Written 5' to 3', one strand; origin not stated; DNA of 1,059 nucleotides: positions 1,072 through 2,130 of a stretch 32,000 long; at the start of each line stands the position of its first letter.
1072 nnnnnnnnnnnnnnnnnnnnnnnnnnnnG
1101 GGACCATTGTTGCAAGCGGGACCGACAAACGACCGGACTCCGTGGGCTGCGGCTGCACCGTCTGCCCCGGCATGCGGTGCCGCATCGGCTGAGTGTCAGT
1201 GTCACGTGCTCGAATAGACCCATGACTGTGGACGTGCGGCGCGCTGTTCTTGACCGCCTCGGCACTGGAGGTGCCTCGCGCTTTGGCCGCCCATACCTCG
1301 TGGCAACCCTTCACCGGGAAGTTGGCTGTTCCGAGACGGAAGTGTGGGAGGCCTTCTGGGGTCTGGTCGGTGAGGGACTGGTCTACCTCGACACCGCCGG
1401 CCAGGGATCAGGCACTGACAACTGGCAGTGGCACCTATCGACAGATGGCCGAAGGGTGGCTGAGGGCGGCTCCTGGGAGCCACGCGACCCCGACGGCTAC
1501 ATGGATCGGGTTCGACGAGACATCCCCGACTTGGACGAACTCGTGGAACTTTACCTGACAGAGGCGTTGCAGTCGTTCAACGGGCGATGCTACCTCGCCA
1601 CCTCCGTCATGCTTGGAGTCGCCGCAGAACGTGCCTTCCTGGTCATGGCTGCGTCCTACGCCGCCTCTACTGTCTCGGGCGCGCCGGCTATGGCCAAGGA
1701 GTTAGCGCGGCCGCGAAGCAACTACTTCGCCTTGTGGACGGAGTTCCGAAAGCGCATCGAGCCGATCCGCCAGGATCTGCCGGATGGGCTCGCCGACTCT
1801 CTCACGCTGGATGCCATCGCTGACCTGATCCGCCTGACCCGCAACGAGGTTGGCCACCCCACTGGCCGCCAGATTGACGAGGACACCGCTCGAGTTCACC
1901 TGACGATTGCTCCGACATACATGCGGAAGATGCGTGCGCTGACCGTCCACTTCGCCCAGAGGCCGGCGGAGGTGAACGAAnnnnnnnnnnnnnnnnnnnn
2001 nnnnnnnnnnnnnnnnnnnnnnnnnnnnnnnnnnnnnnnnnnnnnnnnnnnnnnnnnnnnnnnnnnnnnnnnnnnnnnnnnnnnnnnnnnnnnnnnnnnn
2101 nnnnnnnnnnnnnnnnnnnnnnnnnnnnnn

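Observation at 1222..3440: Translationally coupled HEPN protein and coiled-coil PD-(D/E)xK protein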

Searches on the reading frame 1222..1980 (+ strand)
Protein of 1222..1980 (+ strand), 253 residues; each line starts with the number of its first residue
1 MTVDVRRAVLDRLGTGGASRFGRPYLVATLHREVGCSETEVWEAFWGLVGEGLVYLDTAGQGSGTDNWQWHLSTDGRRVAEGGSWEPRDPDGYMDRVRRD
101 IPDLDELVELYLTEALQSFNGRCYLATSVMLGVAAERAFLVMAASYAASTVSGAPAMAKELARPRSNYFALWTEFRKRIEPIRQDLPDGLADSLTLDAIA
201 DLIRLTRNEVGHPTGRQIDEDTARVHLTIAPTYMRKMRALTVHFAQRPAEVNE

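Call 3: search_protein_families(library=pfam, proteins=[window:1222-1980:+], max_evalue=1)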
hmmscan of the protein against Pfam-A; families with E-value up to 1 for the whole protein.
window:1222-1980:+ (253 aa): 1 family
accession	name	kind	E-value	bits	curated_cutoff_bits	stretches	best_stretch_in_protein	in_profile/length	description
PF07197.17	DUF1409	-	0.02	15.1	29.2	1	176-196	17-37/48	Protein of unknown function (DUF1409)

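Call 4: search_protein_families(library=padloc, proteins=[window:1222-1980:+], max_evalue=1)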
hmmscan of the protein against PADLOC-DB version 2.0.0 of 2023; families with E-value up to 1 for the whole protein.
window:1222-1980:+ (253 aa): 0 families

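Call 5: search_protein_families(library=ncbifam, proteins=[window:1222-1980:+], max_evalue=1)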
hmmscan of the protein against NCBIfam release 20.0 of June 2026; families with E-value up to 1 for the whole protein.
window:1222-1980:+ (253 aa): 1 family
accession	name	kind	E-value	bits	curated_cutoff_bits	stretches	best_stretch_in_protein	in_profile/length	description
NF058505.1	phyc_lyase_CpeY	equivalog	0.15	10.6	600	1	102-149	271-314/419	C-phycoerythrin alpha-cysteine-82 phycoerythrobilin lyase CpeY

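Call 7: search_solved_structures(query=window:1222-1980:+, max_evalue=10)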
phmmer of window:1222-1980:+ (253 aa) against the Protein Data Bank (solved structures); distinct sequences matched with E-value up to 10: 0.

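Call 10: find_homologous_proteins(query=window:1222-1980:+)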
Query window:1222-1980:+ (253 aa): 336 proteins with E <= 0.001 among 3908 candidates; the best 120 are listed.
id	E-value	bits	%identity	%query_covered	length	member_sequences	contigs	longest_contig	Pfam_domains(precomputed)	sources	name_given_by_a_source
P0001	4.9e-166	569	100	100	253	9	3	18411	-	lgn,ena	-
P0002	4.5e-150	516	89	100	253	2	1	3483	-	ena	-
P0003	4.2e-148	510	88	100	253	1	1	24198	-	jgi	jgi:hypothetical protein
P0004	1.0e-145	502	87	100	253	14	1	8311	-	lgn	-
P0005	3.2e-145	500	87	100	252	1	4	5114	-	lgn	-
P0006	1.0e-144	499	88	98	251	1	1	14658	-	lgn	-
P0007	1.1e-144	499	87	99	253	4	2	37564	-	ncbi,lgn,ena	-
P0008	1.6e-143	495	85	100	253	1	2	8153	-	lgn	-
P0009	3.1e-143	494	85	98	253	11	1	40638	-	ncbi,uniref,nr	ncbi:hypothetical protein [Micromonospora sp. CB01531]|uniref:hypothetical protein n=1 Tax=Micromono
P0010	9.3e-143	492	87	97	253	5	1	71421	-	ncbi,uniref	ncbi:hypothetical protein ACFUYE_00225 [Micromonospora humida]|uniref:hypothetical protein n=1 Tax=M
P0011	2.3e-142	491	85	100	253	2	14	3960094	-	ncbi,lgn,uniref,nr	ncbi:hypothetical protein [Brevibacterium casei]|uniref:Uncharacterized protein n=1 Tax=Brevibacteri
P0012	1.4e-141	488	84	100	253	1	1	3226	-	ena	-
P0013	1.5e-141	488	85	99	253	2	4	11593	-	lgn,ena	-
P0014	1.3e-140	485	83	100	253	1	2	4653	-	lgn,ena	-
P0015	1.3e-140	485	85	100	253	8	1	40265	-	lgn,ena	-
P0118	7.0e-84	299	57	96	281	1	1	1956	-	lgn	-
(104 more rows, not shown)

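Call 26: predict_structure(alignment_id=A1)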
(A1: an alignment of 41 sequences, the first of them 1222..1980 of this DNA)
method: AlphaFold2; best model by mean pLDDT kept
length: 253 residues; sequences in the alignment: 41
mean_pLDDT: 85.7   pTM: 0.74
mean pLDDT of the five models: 85.7, 85.5, 84.7, 84.0, 82.3
residues with pLDDT >= 90: 127; 70-90: 101; 50-70: 18; < 50: 7
segments of 3 or more residues with pLDDT < 50: 208-210
pLDDT, mean of each block of 10 residues (from residue 1): 79 87 88 91 90 86 73 91 83 91 93 93 89 92 94 93 82 91 86 84 63 65 89 92 86 46
secondary structure, 60 per line:
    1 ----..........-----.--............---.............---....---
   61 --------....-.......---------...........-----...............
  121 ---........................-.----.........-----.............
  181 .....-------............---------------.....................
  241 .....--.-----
elements in order: H5-14 H23-34 H38-50 E54-57 E69-72 H74-80 H90-100 H106-120 H124-147 H154-162 H168-185 H193-204 H220-245

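Call 30: fold_search(model_id=the predicted structure, library=pdb)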
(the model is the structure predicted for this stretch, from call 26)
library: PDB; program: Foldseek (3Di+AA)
matches with E <= 10: 918; with E <= 0.001: 0
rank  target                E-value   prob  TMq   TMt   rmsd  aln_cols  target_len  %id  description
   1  4p9u_A                1.8e-02  0.69  0.22  0.21  16.9       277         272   13  FadR, Fatty Acid Responsive Transcription Factor from Vibrio cholerae, in Complex with DNA (released 2015-02-04)
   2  6fi9_A                3.2e-02  1.00  0.24  0.41  10.8       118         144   12  Crystal Structure of a zinc-responsive MarR family member, Lactococcus lactis ZitR (released 2019-02-20)
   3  8y41_A                3.6e-02  0.51  0.20  0.20  16.7       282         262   12  VcFadRqm, mutant protein of Fatty Acid Responsive Transcription Factor from Vibrio cholerae, in Complex with oleoyl-Co (released 2025-02-05)
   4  8y3z_A                3.9e-02  0.60  0.23  0.22  15.9       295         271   13  VcFadRqm, Genetically engineered mutants of Vibrio cholerae fadR, in Complex with DNA (released 2025-02-05)
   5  6az6_B                4.1e-02  0.54  0.18  0.22  16.9       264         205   10  Streptococcus agalactiae GntR (released 2017-12-20)
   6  5jlu                  5.2e-02  1.00  0.25  0.44   9.8       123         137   13  Crystal Structure of Adhesin competence repressor (AdcR) from Streptococcus pyogenes (released 2017-05-03)
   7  6on4_B                5.2e-02  0.66  0.23  0.25  14.2       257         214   12  Crystal structure of the GntR-type sialoregulator NanR from Escherichia coli, in complex with sialic acid (released 2020-07-08)
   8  6jbx_B                5.7e-02  1.00  0.24  0.40   7.1       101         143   14  Crystal structure of Streptococcus pneumoniae FabT in complex with DNA (released 2019-07-24)
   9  6jbx_A                6.0e-02  1.00  0.24  0.39   7.9       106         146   13  Crystal structure of Streptococcus pneumoniae FabT in complex with DNA (released 2019-07-24)
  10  5yhz                  6.0e-02  1.00  0.25  0.41  10.1       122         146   11  Structure of Lactococcus lactis ZitR, E41A mutant (released 2017-12-06)
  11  9jpj_C                6.0e-02  0.60  0.22  0.25  16.4       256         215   16  Crystal structure of DhdR in complex with DNA (released 2024-11-06)
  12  5k5q_A                6.6e-02  1.00  0.25  0.63   5.2       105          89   12  Structure of AspA-DNA complex: novel centromere bindng protein-centromere complex (released 2016-06-01)
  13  5yi0_A                6.6e-02  1.00  0.25  0.41   8.7       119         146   15  Structure of Lactococcus lactis ZitR, C30AH42A mutant (released 2017-12-06)
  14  5yi1                  7.3e-02  1.00  0.25  0.45   9.8       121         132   12  Structure of Lactococcus lactis ZitR, C30AH42A mutant in apo form (released 2017-12-06)
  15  5dv5_A                7.3e-02  0.44  0.22  0.21  17.0       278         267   11  The fatty acid-responsive FadR repressor of Vibrio alginolyticus complex with Palmitoyl-CoA (released 2016-10-05)
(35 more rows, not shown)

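Call 32: search_solved_structures(query=A1, max_evalue=10, show_alignments=2)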
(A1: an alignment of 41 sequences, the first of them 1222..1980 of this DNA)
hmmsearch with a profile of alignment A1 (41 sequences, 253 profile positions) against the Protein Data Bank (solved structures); distinct sequences matched with E-value up to 10: 7.
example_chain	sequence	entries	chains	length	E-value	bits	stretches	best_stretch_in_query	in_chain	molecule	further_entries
4zzq_A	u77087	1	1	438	0.18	14.4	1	66-88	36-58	CELLULOSE 1,4-BETA-CELLOBIOSIDASE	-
5uft_A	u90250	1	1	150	0.2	14.2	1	143-206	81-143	Nitrogen-fixing NifU-like, N-terminal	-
4zzp_A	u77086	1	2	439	0.58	12.7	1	66-88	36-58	CELLULOSE 1,4-BETA-CELLOBIOSIDASE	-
7bqr_A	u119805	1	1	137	0.82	12.2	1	103-189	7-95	Mussoc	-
6r17_A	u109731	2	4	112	1.1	11.8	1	151-193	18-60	Synaptonemal complex central element protein 2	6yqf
3s84_A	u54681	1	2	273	1.1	11.8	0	153-192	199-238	Apolipoprotein A-IV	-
9hx4_F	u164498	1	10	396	2.2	10.8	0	149-192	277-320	Apolipoprotein A-IV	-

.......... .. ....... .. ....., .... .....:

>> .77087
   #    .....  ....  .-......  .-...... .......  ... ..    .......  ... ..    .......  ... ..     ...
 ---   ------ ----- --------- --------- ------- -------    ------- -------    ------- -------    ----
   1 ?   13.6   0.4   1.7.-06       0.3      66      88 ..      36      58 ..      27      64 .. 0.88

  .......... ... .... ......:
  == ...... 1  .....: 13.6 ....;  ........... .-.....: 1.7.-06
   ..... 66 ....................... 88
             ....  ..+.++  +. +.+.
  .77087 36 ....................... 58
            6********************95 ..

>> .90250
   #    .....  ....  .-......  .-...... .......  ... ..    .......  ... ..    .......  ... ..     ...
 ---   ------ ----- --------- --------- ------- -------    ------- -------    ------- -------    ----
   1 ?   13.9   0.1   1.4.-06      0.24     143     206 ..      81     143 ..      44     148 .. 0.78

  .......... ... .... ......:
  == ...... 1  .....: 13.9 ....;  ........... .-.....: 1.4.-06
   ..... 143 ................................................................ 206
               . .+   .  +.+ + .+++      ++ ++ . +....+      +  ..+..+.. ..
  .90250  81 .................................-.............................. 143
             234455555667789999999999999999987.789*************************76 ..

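Call 34: search_protein_families(library=pfam, alignment_id=A1, max_evalue=10)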
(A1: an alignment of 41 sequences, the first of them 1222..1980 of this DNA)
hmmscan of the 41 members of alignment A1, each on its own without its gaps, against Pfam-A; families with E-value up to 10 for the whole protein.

A. member 1, window:1222-1980:+ (253 aa): 1 family
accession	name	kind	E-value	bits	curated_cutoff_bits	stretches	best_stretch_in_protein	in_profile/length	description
PF07197.17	DUF1409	-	0.02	15.1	29.2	1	176-196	17-37/48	Protein of unknown function (DUF1409)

B. families by the number of members that match (of 41 scanned): 13 families
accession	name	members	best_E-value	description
PF07197.17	DUF1409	13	0.0035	Protein of unknown function (DUF1409)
PF12840.13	HTH_20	12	0.00041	Helix-turn-helix domain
PF13643.11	DUF4145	3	0.035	Domain of unknown function (DUF4145)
PF01978.25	TrmB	1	0.032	Sugar-specific transcriptional regulator TrmB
PF12833.13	HTH_18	1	0.067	Helix-turn-helix domain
PF24279.1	HVO_2525_N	1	0.1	HVO_2525, N-terminal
PF21531.3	Rv2175c_wHTH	1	0.14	DNA-binding protein Rv2175c, wHTH domain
PF24551.1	SH3_Rv0428c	1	0.17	Probable histone acetyltransferase Rv0428c SH3 domain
PF07928.17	Vps54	1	0.18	Vps54-like protein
PF19111.5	DUF5798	1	0.22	Family of unknown function (DUF5798)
PF25200.1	DUF7833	1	0.22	Family of unknown function (DUF7833)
PF14692.11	DUF4462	1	0.24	Domain of unknown function (DUF4462)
PF12256.14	TcdB_toxin_midN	1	0.28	Insecticide toxin TcdB middle/N-terminal region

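Call 46: search_dna_similar(query=window:1222-1980:+, collection=plasmids, mode=protein, max_rows=30)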
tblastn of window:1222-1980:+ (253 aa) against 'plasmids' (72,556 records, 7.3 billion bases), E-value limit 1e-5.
Records with a match: 4; places in all: 4; records where one place covers at least 80% of the query: 4.
Best place of each record, by identity: <60% 4.
By first word of the organism name: Agrobacterium 3; Mycobacterium 1.
By predicted mobility (MOB-suite, as given by PLSDB): conjugative 3; mobilizable 1.
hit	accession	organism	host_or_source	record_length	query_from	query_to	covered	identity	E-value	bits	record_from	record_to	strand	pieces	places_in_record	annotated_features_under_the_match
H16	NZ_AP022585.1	Mycobacterium marseillense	-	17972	5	250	97%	48.8%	5e-67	231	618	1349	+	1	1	hypothetical protein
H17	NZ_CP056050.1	Agrobacterium vitis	Vitis vinifera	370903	12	245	92%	29.3%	4e-14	79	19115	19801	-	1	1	hypothetical protein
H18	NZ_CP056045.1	Agrobacterium vitis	Vitis vinifera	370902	12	245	92%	29.3%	4e-14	79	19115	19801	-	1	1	hypothetical protein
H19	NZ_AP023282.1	Agrobacterium vitis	Vitis vinifera,grapevine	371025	12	245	92%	29.3%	4e-14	79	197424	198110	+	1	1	hypothetical protein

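Call 48: get_annotated_region(hit=H16, flank=5000)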
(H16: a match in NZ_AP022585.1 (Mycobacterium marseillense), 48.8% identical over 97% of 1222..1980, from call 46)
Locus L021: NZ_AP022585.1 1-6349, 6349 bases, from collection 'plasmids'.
description: Mycobacterium marseillense strain JCM 17324 plasmid pJCM17324, complete sequence
organism: Mycobacterium marseillense (NCBI taxid 701042)
taxonomy: Bacteria; Actinomycetota; Actinomycetes; Mycobacteriales; Mycobacteriaceae; Mycobacterium; Mycobacterium marseillense
host: -; source: -; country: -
typing (MOB-suite, as given by PLSDB): mobilizable; replicon rep_cluster_628; relaxase MOBF
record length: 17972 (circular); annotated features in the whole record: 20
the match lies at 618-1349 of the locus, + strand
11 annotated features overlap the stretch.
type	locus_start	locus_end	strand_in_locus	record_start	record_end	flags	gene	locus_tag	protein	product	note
CDS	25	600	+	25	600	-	-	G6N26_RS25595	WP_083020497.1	recombinase family protein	GO:0006310 - DNA recombination [Evidence IEA]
CDS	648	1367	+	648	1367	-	-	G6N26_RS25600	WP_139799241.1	hypothetical protein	-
CDS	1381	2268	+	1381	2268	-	-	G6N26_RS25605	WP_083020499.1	hypothetical protein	-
CDS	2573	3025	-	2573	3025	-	-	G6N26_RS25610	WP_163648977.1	hypothetical protein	-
CDS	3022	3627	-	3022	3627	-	-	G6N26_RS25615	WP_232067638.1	ParA family protein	-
CDS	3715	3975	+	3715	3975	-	-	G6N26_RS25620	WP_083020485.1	hypothetical protein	-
CDS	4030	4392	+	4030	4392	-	-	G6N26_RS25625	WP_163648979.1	putative toxin-antitoxin system toxin component, PIN family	-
CDS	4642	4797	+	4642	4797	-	-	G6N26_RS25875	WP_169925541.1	hypothetical protein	-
CDS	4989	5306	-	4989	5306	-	-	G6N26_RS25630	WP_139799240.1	hypothetical protein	-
CDS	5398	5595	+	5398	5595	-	-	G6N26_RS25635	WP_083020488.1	hypothetical protein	-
CDS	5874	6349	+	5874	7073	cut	-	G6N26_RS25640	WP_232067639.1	helix-turn-helix domain-containing protein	-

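Call 49: get_annotated_region(hit=H17, flank=6000)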
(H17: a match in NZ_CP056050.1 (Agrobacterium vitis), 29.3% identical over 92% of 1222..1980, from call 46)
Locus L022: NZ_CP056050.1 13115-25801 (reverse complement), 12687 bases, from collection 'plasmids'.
description: Agrobacterium vitis strain CG78 plasmid pAvCG78b, complete sequence
organism: Agrobacterium vitis (NCBI taxid 373)
taxonomy: Bacteria; Pseudomonadota; Alphaproteobacteria; Hyphomicrobiales; Rhizobiaceae; Agrobacterium; Agrobacterium vitis
host: -; source: Vitis vinifera; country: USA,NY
typing (MOB-suite, as given by PLSDB): conjugative; relaxase MOBQ; mating-pair formation MPF_T
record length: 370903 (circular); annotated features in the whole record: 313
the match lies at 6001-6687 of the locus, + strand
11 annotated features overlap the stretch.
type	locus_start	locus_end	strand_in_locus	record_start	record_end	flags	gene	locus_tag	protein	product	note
CDS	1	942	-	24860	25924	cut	-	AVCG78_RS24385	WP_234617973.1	PD-(D/E)XK nuclease family protein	-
CDS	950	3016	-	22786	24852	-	-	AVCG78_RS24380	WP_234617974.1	UvrD-helicase domain-containing protein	-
CDS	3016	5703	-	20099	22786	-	-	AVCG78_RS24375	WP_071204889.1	PD-(D/E)XK nuclease family protein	-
CDS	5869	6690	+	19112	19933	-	-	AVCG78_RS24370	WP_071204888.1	hypothetical protein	-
CDS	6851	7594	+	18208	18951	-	-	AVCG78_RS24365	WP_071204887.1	DUF6088 family protein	-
CDS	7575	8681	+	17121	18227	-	-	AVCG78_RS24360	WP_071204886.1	nucleotidyl transferase AbiEii/AbiGii toxin family protein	-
CDS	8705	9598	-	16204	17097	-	-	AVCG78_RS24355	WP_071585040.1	WYL domain-containing protein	-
CDS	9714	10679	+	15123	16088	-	-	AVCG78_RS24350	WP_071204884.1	CBASS oligonucleotide cyclase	-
CDS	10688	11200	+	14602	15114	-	-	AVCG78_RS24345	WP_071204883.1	hypothetical protein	-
CDS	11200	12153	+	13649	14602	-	-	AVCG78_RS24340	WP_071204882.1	AAA family ATPase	-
CDS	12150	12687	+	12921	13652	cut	-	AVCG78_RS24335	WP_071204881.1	DUF6602 domain-containing protein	-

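Call 51: search_protein_families(library=pfam, proteins=[L021:1381-2265:+, L021:648-1364:+, L022:5869-6687:+], max_evalue=1)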
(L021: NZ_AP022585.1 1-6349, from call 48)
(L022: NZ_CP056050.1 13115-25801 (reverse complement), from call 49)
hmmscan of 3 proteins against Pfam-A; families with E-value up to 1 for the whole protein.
L021:1381-2265:+ (295 aa): 0 families

L021:648-1364:+ (239 aa): 1 family
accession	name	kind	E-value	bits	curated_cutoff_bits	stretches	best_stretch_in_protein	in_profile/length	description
PF13643.11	DUF4145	-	0.1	13.1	23.1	0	100-206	2-80/88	Domain of unknown function (DUF4145)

L022:5869-6687:+ (273 aa): 0 families

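Call 63: find_related_loci(query=A1, collection=metagenome_contigs, flank=5000)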
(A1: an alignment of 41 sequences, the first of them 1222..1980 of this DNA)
Query A1 (253 aa) in metagenome_contigs; peptide patterns used: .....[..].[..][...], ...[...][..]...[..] (x = any residue, [..] = any of these).
581 stretches matched a pattern; 377 encode a relative of the query (tblastn E <= 1e-3); the best 80 are kept; 80 distinct loci.
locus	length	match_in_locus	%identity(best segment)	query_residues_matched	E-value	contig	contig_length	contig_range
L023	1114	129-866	84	1-246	4e-158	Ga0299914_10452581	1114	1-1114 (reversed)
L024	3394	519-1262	83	1-248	2e-147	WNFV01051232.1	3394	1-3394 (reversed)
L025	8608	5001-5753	82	1-251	5e-141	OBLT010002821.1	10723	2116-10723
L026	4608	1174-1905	81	1-244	3e-141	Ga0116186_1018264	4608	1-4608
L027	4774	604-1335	81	1-244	6e-141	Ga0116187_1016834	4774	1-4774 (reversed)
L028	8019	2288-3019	81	1-244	3e-139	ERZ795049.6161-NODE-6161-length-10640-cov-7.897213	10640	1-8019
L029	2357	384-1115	82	1-244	9e-146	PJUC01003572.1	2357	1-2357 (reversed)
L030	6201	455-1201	78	1-249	2e-133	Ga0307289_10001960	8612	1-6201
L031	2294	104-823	80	10-249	2e-139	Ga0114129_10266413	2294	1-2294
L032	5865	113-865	76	1-251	2e-130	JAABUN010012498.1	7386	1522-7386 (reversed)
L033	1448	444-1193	80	1-249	5e-141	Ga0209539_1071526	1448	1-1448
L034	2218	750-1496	77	1-249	1e-137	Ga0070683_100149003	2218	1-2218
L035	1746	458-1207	77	1-250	3e-139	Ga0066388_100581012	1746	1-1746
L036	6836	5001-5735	80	1-245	1e-126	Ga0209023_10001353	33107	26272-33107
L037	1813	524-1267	75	1-249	1e-133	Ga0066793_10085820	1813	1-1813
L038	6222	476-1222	71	1-250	3e-121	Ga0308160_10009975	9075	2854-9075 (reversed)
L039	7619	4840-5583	76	1-249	2e-115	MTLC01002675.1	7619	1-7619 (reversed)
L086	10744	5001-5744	40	2-244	8e-54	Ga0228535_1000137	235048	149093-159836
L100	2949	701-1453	36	4-244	2e-40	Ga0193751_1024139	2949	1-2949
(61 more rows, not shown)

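Call 73: search_protein_families(library=pfam, alignment_id=A4, max_evalue=1)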
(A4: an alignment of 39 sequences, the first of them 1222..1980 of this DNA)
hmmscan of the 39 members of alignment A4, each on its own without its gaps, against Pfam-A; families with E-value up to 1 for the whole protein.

A. member 1, window:1222-1980:+ (253 aa): 1 family
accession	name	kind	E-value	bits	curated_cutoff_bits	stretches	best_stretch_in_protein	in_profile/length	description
PF07197.17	DUF1409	-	0.02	15.1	29.2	1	176-196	17-37/48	Protein of unknown function (DUF1409)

B. families by the number of members that match (of 39 scanned): 16 families
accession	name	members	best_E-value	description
PF13643.11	DUF4145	9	0.002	Domain of unknown function (DUF4145)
PF07197.17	DUF1409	6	0.0051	Protein of unknown function (DUF1409)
PF19496.4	DUF6031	6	0.013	Family of unknown function (DUF6031)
PF11982.13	DUF3483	3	0.022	Domain of unknown function (DUF3483)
PF12840.13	HTH_20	3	0.049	Helix-turn-helix domain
PF04938.17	SIP1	2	0.082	Survival motor neuron (SMN) interacting protein 1 (SIP1)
PF01978.25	TrmB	1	0.00033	Sugar-specific transcriptional regulator TrmB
PF21740.2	DUF6866_C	1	0.046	Family of unknown function (DUF6866) C-terminal domain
PF06479.17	Ribonuc_2-5A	1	0.063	Ribonuclease 2-5A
PF12833.13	HTH_18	1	0.067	Helix-turn-helix domain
PF21531.3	Rv2175c_wHTH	1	0.14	DNA-binding protein Rv2175c, wHTH domain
PF23987.1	Phage_holin_10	1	0.16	Bacteriophage holin Pam3 gp28 family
PF18731.6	HEPN_Swt1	1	0.17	Swt1-like HEPN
PF25200.1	DUF7833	1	0.22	Family of unknown function (DUF7833)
PF19639.4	DUF6142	1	0.27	Family of unknown function (DUF6142)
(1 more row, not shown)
